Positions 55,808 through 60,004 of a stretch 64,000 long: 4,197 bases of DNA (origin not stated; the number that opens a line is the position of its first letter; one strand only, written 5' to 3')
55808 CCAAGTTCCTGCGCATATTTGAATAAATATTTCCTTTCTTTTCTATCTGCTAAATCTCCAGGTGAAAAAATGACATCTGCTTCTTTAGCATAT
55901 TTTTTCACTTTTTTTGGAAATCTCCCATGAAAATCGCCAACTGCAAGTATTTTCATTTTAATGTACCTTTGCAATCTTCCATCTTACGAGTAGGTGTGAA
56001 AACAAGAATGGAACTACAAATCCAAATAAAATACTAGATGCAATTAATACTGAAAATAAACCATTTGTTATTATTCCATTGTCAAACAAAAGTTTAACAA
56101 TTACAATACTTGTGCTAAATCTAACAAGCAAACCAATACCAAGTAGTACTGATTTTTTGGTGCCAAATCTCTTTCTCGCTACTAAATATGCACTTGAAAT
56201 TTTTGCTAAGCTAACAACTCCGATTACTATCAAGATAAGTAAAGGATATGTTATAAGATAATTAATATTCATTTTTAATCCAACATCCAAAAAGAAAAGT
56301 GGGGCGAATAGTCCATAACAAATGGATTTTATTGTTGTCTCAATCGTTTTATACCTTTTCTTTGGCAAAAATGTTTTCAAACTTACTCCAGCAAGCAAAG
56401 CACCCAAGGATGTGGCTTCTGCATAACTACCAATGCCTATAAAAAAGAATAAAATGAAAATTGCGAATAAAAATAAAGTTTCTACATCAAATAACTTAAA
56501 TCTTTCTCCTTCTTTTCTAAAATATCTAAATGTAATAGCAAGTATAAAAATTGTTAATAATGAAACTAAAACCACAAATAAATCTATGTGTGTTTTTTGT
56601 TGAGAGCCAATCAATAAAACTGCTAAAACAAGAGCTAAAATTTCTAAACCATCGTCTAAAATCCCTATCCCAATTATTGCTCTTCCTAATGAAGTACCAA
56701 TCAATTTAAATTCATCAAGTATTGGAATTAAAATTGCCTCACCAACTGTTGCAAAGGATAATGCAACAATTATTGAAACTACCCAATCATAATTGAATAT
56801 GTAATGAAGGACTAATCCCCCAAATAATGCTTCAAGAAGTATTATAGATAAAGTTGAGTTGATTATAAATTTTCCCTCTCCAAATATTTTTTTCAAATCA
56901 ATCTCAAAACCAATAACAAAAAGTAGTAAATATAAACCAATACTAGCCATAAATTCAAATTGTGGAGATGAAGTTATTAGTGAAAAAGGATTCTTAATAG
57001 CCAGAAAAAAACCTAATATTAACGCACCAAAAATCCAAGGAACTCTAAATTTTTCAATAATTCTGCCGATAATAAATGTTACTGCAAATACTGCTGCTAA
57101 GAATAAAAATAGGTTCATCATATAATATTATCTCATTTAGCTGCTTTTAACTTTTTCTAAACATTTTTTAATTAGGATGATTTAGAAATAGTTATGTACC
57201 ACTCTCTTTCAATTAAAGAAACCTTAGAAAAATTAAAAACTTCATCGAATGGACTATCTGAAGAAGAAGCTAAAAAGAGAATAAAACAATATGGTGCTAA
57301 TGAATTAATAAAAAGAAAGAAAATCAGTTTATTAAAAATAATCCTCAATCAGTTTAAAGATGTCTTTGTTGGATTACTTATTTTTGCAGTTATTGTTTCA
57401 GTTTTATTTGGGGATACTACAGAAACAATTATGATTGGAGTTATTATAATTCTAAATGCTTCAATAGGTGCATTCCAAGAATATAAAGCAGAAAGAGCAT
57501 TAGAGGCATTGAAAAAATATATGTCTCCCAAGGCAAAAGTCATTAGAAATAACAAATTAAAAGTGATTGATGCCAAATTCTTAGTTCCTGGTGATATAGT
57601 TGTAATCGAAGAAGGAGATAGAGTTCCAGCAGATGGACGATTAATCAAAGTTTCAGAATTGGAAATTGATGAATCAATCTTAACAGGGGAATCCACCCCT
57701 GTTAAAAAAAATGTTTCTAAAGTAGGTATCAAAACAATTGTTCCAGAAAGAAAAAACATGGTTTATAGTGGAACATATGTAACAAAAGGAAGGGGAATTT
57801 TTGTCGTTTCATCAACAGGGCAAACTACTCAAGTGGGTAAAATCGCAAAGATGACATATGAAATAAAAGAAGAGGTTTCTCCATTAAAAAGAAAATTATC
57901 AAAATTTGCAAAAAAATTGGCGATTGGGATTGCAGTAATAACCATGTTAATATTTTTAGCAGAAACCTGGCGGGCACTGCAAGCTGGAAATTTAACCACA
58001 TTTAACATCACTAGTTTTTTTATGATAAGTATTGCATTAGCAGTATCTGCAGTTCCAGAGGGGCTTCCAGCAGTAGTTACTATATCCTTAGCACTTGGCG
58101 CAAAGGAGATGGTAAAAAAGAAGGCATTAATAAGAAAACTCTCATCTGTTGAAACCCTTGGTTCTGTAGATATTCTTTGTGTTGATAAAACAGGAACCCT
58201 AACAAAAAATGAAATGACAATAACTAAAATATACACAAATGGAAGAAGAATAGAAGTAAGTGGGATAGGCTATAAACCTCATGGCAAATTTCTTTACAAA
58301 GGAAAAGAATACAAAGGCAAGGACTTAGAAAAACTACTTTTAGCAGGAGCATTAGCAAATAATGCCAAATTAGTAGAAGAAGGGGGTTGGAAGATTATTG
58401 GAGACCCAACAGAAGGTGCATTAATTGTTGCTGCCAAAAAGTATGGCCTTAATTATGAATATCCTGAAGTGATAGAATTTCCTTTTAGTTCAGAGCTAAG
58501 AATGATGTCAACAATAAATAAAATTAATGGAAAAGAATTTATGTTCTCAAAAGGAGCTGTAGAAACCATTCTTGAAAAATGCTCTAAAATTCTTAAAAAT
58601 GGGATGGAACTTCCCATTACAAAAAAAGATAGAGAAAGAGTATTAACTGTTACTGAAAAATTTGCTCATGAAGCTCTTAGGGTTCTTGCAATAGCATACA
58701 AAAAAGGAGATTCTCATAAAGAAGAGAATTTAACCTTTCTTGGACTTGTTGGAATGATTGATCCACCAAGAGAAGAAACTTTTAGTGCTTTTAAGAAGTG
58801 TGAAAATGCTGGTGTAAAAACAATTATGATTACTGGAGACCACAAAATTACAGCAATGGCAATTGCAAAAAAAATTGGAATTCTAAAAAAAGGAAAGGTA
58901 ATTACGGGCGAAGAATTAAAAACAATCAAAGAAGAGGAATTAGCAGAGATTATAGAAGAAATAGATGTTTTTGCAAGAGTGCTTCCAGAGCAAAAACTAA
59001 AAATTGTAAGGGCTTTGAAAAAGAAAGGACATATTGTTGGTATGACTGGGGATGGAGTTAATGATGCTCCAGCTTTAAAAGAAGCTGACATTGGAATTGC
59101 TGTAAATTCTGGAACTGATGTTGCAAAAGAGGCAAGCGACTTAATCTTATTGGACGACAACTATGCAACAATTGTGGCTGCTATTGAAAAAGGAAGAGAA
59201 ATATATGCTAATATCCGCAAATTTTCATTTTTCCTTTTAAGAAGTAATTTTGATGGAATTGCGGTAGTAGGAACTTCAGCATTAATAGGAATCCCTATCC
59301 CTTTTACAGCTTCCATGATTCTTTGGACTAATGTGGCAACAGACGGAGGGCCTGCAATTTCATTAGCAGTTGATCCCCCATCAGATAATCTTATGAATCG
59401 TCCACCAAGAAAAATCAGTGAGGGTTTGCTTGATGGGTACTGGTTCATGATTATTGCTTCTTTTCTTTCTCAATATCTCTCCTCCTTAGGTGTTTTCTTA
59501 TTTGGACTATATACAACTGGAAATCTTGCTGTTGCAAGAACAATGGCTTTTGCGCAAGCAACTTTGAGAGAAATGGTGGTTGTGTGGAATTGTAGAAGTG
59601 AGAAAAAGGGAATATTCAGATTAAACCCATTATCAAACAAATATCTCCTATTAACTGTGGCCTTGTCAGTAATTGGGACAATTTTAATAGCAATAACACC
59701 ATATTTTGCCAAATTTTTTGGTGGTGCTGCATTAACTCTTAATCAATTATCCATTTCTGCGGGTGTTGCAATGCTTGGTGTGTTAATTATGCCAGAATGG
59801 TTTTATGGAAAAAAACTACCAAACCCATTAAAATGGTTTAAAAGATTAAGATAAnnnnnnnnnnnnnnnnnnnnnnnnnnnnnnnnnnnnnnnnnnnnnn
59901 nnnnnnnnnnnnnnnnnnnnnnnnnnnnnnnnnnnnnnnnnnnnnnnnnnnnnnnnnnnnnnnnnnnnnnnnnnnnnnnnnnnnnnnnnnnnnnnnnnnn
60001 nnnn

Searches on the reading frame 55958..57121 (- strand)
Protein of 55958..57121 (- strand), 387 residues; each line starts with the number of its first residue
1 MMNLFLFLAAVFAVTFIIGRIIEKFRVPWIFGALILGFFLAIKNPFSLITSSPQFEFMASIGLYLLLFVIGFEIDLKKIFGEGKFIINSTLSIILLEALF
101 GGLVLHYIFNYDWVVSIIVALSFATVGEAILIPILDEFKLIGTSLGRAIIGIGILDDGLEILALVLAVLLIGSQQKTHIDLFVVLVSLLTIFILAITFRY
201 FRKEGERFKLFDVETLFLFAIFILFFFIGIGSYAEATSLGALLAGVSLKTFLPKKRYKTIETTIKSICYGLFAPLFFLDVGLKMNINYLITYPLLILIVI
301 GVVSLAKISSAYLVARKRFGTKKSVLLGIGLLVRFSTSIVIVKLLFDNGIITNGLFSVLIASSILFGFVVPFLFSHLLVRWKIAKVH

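Call 39: search_protein_families(library=pfam, proteins=[window:55958-57121:-], max_evalue=0.001)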
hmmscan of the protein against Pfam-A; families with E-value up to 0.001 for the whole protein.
window:55958-57121:- (387 aa): 1 family
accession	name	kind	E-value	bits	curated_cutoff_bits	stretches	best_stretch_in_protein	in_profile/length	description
PF00999.27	Na_H_Exchanger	-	5.8e-40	137.7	26.2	1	14-378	3-373/375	Sodium/hydrogen exchanger, transmembrane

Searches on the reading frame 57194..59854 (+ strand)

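Call 39: search_protein_families(library=pfam, proteins=[window:57194-59854:+], max_evalue=0.001)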
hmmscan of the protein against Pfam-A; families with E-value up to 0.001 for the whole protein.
window:57194-59854:+ (886 aa): 6 families
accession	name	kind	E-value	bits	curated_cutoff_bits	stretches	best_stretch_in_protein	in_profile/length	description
PF00122.25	E1-E2_ATPase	-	3.2e-50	170.6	28.1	1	110-309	3-181/181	E1-E2 ATPase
PF00689.26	Cation_ATPase_C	-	4.1e-36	124.8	27.3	1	701-866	1-169/175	Cation transporting ATPase, C-terminus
PF00690.31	Cation_ATPase_N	-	1.5e-21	76.2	20.4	1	2-69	1-69/69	Cation transporter/ATPase, N-terminus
PF13246.12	Cation_ATPase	-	1.6e-19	70.2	21.7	1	386-466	1-91/91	Cation transport ATPase (P-type)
PF00702.32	Hydrolase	-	7.4e-19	69.3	26.4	1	326-632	2-191/191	haloacid dehalogenase-like hydrolase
PF08282.18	Hydrolase_3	-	0.00023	21.4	20.9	0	618-662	209-253/255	haloacid dehalogenase-like hydrolase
